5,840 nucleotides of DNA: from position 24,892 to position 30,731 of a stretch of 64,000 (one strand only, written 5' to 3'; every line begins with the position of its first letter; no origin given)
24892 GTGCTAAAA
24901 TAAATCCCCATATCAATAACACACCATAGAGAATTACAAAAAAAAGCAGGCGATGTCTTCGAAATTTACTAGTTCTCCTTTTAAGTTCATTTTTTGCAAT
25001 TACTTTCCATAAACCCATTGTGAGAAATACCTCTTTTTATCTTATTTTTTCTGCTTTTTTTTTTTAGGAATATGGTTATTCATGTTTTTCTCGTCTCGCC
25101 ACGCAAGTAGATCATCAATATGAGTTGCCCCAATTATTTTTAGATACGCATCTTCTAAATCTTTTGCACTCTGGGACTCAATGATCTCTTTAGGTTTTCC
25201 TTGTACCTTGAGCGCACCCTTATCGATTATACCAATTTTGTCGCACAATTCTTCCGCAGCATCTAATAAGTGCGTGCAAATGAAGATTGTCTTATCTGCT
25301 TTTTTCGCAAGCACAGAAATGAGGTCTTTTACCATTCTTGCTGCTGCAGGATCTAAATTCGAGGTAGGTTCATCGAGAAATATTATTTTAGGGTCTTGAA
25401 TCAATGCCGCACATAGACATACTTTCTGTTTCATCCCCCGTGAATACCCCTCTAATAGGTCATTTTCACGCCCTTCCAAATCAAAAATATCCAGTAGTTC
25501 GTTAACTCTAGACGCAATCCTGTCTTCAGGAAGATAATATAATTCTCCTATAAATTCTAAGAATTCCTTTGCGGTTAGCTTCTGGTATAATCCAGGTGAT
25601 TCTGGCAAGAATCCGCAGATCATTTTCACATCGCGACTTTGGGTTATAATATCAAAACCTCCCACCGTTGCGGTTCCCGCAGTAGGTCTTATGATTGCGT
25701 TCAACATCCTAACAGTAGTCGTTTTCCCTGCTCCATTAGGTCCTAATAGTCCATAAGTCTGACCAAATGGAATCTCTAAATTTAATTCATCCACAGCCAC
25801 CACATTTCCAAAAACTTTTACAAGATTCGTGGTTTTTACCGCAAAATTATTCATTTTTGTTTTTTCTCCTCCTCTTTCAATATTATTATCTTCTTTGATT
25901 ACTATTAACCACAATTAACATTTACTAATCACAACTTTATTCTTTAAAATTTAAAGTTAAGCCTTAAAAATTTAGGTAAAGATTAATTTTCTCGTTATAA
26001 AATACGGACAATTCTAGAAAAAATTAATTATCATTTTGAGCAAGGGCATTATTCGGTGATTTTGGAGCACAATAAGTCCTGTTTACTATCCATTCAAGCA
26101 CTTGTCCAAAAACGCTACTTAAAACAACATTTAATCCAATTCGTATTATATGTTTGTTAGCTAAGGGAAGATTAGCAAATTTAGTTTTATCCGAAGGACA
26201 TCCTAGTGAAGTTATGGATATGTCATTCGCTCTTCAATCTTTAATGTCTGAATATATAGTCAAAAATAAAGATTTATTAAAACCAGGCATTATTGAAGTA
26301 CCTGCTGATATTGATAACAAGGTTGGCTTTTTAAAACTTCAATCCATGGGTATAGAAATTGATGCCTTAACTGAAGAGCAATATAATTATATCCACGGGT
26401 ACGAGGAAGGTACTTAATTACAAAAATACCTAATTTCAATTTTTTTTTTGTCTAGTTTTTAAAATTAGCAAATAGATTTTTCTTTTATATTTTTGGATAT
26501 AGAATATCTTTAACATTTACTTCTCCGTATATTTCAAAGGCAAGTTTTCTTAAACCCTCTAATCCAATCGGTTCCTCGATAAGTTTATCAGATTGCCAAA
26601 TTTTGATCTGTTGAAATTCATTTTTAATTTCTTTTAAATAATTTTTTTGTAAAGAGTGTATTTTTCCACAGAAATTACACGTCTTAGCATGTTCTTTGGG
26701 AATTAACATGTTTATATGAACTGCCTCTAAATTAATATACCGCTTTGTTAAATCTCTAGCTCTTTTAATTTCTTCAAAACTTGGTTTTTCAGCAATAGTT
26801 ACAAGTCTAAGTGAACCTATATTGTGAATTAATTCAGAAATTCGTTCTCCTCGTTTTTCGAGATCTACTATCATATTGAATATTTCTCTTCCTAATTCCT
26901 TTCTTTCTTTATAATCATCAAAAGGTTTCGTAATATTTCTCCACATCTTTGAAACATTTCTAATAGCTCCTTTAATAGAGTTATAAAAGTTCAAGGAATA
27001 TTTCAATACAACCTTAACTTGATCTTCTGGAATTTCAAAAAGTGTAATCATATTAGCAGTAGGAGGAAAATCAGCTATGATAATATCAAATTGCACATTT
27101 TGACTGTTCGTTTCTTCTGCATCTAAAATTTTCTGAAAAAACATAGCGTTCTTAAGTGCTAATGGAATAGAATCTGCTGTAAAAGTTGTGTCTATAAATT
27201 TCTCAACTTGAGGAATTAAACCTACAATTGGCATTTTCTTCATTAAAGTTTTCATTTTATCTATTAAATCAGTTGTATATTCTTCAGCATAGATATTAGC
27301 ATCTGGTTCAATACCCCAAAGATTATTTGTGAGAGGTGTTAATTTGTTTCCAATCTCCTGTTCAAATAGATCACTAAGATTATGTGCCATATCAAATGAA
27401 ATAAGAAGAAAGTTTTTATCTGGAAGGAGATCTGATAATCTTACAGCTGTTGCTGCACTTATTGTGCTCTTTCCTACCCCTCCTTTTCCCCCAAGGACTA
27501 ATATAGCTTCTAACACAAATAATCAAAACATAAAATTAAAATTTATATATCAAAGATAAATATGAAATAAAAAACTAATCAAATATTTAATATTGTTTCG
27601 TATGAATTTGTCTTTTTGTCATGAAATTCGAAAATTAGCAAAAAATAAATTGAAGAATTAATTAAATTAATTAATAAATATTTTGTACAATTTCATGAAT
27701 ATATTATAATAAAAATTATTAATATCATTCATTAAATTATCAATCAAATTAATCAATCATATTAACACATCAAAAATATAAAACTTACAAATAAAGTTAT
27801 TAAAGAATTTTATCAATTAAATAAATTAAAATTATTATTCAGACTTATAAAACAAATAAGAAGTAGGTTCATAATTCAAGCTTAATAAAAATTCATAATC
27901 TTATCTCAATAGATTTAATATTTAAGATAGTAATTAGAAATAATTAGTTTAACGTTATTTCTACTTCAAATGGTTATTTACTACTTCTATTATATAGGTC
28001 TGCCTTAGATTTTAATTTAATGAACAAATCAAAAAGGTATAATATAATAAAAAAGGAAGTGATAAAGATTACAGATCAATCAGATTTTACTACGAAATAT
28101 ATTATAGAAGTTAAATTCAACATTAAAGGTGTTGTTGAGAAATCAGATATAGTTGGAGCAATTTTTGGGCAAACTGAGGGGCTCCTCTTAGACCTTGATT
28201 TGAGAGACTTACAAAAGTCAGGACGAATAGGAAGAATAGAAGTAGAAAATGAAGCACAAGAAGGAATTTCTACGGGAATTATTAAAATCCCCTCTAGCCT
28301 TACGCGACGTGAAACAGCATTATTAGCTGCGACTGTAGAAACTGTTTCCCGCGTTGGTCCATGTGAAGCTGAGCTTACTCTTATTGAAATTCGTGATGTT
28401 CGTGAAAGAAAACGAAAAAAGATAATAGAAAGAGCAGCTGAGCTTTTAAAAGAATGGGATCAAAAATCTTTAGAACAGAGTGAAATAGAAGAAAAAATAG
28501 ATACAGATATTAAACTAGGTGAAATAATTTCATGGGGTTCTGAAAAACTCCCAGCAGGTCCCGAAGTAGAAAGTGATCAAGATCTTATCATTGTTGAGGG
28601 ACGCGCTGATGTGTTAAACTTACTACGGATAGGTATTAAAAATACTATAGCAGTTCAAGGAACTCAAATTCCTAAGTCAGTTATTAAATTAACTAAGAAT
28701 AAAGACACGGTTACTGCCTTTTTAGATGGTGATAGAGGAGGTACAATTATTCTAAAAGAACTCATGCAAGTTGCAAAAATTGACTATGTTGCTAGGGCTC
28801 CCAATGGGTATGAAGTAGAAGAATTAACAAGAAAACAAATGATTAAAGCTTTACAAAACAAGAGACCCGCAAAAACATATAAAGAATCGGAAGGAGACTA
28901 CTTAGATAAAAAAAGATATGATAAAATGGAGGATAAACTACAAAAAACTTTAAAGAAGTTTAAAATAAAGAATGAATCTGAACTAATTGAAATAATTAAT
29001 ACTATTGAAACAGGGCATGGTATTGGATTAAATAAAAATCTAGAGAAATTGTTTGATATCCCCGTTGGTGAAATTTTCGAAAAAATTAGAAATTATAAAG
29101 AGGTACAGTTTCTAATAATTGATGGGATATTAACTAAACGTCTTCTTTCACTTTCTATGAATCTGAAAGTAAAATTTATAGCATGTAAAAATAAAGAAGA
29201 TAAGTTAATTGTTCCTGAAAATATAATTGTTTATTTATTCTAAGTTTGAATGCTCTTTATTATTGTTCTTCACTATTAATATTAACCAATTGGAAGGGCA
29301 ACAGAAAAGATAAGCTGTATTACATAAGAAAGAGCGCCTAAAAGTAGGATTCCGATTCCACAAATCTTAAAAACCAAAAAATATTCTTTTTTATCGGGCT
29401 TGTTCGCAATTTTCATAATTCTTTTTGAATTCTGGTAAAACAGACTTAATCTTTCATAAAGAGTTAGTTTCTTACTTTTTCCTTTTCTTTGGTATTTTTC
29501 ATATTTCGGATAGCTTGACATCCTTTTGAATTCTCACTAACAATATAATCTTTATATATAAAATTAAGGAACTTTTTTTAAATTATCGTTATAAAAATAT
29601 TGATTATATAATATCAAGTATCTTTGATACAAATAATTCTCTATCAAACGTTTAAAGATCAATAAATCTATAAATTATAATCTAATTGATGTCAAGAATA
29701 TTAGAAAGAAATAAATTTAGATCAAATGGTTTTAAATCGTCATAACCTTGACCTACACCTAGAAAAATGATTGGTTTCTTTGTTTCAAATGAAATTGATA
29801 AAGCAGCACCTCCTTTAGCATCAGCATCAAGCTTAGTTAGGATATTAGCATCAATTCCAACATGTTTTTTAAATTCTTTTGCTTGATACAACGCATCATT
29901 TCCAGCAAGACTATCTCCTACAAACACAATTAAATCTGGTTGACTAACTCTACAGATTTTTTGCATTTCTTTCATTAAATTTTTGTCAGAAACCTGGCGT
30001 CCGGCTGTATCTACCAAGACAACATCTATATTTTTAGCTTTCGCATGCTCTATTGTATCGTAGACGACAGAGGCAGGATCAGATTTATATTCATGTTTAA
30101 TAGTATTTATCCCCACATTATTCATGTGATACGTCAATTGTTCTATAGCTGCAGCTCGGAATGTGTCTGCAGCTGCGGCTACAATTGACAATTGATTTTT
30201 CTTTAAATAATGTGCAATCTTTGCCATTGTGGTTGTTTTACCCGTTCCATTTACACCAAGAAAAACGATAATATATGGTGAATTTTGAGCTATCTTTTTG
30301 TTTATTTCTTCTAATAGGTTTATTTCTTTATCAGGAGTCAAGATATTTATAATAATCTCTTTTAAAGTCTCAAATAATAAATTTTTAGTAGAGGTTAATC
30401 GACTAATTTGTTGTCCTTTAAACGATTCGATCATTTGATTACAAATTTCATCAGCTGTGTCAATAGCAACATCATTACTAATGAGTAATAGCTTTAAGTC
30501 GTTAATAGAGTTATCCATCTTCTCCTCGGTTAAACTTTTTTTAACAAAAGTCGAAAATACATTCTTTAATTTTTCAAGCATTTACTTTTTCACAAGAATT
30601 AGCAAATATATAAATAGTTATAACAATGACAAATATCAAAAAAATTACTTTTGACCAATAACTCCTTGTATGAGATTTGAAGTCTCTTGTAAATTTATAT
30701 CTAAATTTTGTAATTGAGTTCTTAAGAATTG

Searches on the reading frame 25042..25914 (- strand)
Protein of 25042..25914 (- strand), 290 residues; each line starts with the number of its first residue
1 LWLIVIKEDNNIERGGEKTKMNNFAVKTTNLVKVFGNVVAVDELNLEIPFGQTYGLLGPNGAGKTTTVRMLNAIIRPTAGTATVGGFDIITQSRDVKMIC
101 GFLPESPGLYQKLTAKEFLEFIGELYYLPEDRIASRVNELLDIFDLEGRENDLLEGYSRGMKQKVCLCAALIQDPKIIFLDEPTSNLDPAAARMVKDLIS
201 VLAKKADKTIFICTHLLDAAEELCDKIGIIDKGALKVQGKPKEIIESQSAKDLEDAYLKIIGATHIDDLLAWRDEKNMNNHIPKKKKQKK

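Call 55: search_protein_families(library=pfam, proteins=[window:25042-25914:-], max_evalue=0.00001)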
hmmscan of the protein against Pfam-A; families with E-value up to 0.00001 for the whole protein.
window:25042-25914:- (290 aa): 2 families
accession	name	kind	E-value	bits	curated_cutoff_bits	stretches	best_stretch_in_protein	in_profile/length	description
PF00005.33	ABC_tran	-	6.2e-26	92.1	25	1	42-185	2-137/137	ABC transporter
PF13304.12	AAA_21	-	1.7e-11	45.2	27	1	140-215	221-298/304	AAA domain, putative AbiEii toxin, Type IV TA system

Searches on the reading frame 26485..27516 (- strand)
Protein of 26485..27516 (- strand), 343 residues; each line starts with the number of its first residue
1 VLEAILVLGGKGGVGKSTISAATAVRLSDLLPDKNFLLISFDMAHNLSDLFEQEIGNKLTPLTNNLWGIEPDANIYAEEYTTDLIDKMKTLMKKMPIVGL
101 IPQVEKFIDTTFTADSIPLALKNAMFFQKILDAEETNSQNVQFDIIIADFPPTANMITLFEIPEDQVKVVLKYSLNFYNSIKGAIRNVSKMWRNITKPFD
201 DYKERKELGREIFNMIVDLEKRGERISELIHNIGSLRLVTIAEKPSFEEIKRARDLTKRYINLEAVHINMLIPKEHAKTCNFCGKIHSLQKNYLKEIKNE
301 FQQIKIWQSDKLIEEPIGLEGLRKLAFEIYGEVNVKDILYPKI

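Call 55: search_protein_families(library=pfam, proteins=[window:26485-27516:-], max_evalue=0.00001)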
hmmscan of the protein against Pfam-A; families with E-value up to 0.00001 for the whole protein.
window:26485-27516:- (343 aa): 3 families
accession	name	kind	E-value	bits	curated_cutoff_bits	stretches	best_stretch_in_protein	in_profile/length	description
PF02374.21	ArsA_ATPase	-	1.8e-52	178.9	24.3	1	5-330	3-304/305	Anion-transporting ATPase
PF13614.12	AAA_31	-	2e-08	34.8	27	1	5-171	4-147/177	AAA domain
PF01656.29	CbiA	-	8.4e-07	29.4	25.4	0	5-49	1-43/125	CobQ/CobB/MinD/ParA nucleotide binding domain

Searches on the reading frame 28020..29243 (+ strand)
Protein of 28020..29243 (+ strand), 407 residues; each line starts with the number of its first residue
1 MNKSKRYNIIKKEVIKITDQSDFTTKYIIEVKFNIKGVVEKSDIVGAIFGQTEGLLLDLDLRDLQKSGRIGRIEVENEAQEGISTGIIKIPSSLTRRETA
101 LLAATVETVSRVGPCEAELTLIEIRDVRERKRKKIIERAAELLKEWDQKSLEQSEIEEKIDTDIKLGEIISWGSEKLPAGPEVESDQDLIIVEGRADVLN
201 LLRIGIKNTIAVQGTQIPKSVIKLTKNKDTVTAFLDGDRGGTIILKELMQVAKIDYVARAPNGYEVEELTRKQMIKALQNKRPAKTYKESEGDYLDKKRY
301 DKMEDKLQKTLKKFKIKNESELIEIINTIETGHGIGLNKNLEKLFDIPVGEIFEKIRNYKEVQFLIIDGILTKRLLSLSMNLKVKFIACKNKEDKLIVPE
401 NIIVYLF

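Call 12: search_protein_families(library=ncbifam, proteins=[window:28020-29243:+])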
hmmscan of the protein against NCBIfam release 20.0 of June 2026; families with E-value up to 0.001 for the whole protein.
window:28020-29243:+ (407 aa): 3 families
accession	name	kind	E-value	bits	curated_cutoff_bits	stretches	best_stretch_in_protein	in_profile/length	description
NF003108.1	PRK04031.1-1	equivalog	2.1e-128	429.2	300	2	26-307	1-283/419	DNA primase DnaG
TIGR01391.1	dnaG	equivalog_domain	7e-12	44.9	283.6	1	182-310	252-386/414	DNA primase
NF003091.0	PRK04017.1-2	equivalog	0.0003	20.6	129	0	185-248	33-97/151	hypothetical protein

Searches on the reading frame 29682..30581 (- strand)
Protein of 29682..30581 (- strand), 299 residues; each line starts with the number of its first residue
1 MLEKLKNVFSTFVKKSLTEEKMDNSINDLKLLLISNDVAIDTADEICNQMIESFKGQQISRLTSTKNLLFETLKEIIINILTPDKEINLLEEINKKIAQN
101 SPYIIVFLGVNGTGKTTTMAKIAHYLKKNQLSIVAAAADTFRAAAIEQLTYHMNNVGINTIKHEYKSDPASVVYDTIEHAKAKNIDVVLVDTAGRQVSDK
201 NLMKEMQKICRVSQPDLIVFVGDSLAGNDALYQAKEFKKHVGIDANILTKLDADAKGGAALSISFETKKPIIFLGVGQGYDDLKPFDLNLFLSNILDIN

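Call 55: search_protein_families(library=pfam, proteins=[window:29682-30581:-], max_evalue=0.00001)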
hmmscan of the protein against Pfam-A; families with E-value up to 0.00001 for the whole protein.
window:29682-30581:- (299 aa): 4 families
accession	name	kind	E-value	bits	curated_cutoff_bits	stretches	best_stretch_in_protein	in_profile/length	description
PF00448.28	SRP54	-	6.8e-74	248.2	22.7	1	103-296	2-195/196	SRP54-type protein, GTPase domain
PF13604.12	AAA_30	-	2.9e-09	37.4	27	1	95-224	11-125/191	AAA domain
PF02881.24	SRP54_N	-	9e-09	35.9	22.4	1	3-73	3-75/75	SRP54-type protein, helical bundle domain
PF13245.12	AAA_19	-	1.5e-07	32.1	25.1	1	104-224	13-126/134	AAA domain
